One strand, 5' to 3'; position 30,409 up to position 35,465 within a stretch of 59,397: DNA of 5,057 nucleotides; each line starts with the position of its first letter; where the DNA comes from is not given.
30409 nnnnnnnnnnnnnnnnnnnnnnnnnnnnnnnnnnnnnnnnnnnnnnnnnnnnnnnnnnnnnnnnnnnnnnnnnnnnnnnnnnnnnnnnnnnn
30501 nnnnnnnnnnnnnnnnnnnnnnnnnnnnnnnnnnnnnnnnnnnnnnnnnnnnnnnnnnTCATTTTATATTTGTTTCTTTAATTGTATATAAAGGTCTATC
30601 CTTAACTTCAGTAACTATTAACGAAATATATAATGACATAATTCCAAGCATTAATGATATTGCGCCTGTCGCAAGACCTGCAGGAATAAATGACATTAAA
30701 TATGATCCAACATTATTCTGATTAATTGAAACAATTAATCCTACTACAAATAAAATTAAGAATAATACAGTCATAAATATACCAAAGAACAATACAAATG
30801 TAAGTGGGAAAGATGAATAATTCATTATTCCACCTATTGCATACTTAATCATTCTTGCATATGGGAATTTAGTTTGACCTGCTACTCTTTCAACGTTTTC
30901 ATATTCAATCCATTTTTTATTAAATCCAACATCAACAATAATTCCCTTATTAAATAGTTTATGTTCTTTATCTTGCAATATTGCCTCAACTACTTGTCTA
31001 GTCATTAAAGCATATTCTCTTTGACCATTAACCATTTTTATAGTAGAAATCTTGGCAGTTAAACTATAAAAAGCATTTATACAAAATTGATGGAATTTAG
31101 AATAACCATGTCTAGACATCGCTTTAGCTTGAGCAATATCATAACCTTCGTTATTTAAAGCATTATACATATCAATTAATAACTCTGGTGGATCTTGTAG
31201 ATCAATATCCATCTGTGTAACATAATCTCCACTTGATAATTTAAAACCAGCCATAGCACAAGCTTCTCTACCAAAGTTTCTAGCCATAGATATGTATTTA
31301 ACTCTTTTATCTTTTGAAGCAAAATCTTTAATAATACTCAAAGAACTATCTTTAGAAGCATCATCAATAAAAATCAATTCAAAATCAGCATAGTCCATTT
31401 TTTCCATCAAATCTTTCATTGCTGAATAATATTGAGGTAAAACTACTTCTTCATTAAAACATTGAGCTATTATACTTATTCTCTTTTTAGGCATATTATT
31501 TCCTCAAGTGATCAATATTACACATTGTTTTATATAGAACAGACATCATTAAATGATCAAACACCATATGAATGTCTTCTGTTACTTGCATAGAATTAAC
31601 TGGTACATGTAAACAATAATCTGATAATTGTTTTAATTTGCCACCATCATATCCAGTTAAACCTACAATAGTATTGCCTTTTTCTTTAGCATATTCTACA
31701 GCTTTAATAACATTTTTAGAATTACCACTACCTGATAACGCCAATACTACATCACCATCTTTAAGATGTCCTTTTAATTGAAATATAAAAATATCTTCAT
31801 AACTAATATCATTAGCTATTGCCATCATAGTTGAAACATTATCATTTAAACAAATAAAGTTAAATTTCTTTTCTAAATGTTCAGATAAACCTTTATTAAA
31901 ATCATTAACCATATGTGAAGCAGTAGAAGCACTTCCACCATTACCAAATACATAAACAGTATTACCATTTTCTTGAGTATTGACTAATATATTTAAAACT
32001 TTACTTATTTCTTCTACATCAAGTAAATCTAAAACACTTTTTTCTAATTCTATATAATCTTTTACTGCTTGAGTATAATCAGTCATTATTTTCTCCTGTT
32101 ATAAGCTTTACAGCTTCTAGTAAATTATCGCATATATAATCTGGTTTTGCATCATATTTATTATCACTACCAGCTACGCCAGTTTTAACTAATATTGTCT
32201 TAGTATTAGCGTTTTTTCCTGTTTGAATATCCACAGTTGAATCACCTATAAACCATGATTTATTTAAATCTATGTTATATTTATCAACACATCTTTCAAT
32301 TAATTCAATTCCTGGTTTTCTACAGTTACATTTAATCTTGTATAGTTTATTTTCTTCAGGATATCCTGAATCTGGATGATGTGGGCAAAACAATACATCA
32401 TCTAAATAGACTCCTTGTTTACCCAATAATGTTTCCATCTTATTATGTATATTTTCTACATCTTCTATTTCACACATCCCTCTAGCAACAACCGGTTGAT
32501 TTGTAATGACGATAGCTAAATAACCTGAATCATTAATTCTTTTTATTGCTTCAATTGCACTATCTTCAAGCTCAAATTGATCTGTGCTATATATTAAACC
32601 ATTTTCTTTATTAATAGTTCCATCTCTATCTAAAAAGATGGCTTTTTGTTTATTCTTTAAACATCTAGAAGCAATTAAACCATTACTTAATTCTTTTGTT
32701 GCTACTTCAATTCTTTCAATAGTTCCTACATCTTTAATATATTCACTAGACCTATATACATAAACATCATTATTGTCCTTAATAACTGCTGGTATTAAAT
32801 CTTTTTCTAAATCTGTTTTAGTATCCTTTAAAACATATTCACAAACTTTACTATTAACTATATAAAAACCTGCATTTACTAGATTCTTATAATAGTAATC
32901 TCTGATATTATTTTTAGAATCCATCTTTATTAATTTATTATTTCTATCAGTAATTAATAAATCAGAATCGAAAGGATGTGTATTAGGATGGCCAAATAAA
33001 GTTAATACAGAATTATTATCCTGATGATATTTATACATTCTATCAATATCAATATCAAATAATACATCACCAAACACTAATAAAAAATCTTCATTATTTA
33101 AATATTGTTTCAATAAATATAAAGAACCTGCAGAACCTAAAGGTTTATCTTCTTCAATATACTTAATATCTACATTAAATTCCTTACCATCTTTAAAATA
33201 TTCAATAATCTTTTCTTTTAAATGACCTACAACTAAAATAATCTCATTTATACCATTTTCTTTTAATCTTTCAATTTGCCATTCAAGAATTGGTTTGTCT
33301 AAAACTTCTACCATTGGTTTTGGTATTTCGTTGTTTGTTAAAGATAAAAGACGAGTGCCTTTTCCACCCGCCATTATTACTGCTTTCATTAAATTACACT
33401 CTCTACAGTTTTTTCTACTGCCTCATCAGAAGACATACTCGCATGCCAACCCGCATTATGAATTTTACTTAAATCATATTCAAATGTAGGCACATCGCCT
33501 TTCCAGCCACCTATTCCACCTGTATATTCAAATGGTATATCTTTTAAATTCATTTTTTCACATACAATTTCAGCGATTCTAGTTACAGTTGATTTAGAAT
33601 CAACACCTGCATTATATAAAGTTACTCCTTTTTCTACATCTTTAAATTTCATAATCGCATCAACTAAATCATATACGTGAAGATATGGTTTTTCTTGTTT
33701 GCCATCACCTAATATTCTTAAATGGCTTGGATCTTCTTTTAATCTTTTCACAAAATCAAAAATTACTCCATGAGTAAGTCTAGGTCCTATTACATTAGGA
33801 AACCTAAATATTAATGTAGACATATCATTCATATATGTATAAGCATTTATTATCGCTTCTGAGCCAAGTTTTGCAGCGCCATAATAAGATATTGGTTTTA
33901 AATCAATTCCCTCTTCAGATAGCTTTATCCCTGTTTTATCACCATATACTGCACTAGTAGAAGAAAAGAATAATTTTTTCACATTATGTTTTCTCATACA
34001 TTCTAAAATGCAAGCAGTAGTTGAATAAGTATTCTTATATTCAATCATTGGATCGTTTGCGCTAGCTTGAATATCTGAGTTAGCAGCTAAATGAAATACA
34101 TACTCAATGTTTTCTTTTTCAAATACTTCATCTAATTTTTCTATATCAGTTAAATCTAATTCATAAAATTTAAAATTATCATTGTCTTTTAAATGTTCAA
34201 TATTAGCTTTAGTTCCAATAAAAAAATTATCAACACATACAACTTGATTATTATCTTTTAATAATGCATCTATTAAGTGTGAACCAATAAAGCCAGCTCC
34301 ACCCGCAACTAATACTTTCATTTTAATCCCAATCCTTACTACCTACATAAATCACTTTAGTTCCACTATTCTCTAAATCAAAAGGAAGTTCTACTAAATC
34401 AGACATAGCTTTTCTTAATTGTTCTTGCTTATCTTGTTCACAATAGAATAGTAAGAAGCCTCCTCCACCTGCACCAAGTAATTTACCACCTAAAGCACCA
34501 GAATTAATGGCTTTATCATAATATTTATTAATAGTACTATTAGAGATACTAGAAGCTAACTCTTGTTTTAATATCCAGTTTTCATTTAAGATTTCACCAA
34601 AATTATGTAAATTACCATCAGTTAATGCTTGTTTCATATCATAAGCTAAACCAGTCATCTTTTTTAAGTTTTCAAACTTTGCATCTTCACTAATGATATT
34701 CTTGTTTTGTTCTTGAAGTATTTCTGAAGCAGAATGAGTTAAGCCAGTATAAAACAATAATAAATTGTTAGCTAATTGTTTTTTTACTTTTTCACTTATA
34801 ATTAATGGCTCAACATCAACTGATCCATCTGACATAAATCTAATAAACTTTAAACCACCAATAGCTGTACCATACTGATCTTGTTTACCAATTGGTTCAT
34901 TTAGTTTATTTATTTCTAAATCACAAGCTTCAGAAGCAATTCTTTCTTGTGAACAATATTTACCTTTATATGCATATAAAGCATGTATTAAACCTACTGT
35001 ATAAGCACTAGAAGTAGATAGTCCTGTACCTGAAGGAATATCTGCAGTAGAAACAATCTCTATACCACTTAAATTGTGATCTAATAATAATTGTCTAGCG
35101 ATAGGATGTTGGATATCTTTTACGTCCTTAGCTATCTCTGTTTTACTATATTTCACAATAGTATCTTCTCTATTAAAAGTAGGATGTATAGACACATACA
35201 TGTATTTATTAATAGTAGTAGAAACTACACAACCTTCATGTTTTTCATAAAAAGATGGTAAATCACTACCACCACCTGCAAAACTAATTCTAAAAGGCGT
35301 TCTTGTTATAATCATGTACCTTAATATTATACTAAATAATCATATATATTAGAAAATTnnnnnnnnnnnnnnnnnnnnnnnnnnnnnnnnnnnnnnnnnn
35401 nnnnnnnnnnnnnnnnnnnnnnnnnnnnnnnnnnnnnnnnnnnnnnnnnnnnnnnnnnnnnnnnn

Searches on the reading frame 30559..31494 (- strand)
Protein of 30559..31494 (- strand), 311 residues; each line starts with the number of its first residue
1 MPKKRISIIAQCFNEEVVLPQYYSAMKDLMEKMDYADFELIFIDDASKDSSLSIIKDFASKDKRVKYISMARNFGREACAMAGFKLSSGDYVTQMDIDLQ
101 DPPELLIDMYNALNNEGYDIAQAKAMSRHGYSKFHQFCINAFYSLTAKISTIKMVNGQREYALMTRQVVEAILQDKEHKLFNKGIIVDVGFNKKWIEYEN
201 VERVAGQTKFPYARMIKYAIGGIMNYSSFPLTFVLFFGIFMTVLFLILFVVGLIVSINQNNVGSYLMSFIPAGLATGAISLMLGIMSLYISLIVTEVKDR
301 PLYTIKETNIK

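Call 85: search_protein_families(library=pfam, proteins=[window:30559-31494:-], max_evalue=0.05)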
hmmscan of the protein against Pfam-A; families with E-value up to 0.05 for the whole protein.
window:30559-31494:- (311 aa): 2 families
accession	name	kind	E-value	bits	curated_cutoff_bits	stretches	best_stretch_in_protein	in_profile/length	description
PF00535.33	Glycos_transf_2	-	3.3e-25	89.4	23.3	1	7-168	1-163/168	Glycosyl transferase family 2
PF10111.15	Glyco_tranf_2_2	-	8.6e-06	25.9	27.3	1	29-99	19-92/276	Glycosyltransferase like family 2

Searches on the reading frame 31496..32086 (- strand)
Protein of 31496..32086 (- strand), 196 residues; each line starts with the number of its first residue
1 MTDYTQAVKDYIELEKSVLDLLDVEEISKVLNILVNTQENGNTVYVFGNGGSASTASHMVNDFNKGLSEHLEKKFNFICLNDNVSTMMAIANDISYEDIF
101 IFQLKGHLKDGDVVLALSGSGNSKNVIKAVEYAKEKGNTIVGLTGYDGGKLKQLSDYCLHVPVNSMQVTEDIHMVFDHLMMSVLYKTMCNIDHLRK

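Call 85: search_protein_families(library=pfam, proteins=[window:31496-32086:-], max_evalue=0.05)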
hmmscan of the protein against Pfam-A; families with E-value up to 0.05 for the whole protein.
window:31496-32086:- (196 aa): 2 families
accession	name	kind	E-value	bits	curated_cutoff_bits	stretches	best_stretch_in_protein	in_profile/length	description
PF13580.11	SIS_2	-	4.6e-19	69.2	27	1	24-145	18-138/138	SIS domain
PF01380.27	SIS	-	2.4e-13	50.4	25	1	91-164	34-107/131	SIS domain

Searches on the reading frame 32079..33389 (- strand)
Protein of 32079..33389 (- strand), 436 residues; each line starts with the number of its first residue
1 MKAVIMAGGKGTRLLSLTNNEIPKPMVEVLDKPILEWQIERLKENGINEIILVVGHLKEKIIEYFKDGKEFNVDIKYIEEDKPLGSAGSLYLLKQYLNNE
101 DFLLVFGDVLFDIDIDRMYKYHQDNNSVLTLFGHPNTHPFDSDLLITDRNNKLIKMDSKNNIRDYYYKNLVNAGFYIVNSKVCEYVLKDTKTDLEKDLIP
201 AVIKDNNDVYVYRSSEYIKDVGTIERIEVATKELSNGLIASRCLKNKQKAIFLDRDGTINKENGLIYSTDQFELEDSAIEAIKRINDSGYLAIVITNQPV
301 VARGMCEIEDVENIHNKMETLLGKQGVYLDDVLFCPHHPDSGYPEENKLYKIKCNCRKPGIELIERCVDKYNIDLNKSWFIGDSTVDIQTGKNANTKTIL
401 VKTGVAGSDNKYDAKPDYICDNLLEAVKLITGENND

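Call 9: search_protein_families(library=pfam, proteins=[window:32079-33389:-], max_evalue=0.001)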
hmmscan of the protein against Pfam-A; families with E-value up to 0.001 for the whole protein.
window:32079-33389:- (436 aa): 6 families
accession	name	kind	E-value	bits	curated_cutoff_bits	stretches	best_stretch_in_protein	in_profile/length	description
PF00483.29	NTP_transferase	-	2.2e-33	116.3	21.2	1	2-234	1-242/245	Nucleotidyl transferase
PF13242.12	Hydrolase_like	-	3.6e-16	59.3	22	1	356-426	2-75/75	HAD-hyrolase-like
PF12804.13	NTP_transf_3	-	1e-10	42.4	27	1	3-120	1-109/160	MobA-like NTP transferase domain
PF13419.12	HAD_2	-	1.7e-08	35.2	23.8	1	356-401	133-178/178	Haloacid dehalogenase-like hydrolase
PF08645.17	PNK3P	-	6.1e-06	26.5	22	1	254-387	6-129/161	Polynucleotide kinase 3 phosphatase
PF00702.32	Hydrolase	-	1.2e-05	26.3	26.4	1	245-395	76-191/191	haloacid dehalogenase-like hydrolase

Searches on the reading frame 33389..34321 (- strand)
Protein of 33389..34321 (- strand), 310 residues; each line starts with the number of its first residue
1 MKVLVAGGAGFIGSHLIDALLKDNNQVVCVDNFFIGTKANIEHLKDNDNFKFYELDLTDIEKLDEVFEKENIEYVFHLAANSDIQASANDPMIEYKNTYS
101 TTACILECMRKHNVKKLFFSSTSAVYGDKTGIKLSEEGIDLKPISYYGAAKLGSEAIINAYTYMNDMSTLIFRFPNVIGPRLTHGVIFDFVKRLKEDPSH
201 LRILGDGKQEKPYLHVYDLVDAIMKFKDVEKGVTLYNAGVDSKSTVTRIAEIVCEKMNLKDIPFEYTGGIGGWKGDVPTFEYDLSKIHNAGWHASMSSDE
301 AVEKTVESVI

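Call 9: search_protein_families(library=pfam, proteins=[window:33389-34321:-], max_evalue=0.001)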
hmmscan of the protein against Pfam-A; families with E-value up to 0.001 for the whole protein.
window:33389-34321:- (310 aa): 8 families
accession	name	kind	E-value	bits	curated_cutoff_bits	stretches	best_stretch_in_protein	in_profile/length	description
PF01370.27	Epimerase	-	1.5e-51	175.6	20.9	1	3-228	1-226/240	NAD dependent epimerase/dehydratase family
PF16363.11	GDP_Man_Dehyd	-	2.3e-47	162.5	27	1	4-256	1-265/332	GDP-mannose 4,6 dehydratase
PF01073.25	3Beta_HSD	-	1.2e-16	61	22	1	4-211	1-213/280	3-beta hydroxysteroid dehydrogenase/isomerase family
PF04321.23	RmlD_sub_bind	-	3e-15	56.5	27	1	1-255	1-229/287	RmlD substrate binding domain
PF02719.21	Polysacc_synt_2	-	2.3e-14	53.7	20.2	1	3-258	1-248/293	Polysaccharide biosynthesis protein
PF07993.18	NAD_binding_4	-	1.9e-10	40.8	20.1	1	69-183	86-213/258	Male sterility protein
PF13460.12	NAD_binding_10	-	3.5e-09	37.2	27.2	1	7-131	1-107/184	NAD(P)H-binding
PF00106.31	adh_short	-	0.00015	21.7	26.6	1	3-81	3-84/195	short chain dehydrogenase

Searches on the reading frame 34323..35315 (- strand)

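Call 9: search_protein_families(library=pfam, proteins=[window:34323-35315:-], max_evalue=0.001)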
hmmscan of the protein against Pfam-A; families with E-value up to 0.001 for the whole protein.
window:34323-35315:- (330 aa): 2 families
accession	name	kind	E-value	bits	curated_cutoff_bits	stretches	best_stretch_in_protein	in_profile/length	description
PF00288.32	GHMP_kinases_N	-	2.5e-10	40.9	22.3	1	77-154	11-87/87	GHMP kinases N terminal domain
PF08544.19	GHMP_kinases_C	-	4.9e-10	40.1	21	1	227-306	1-81/85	GHMP kinases C terminal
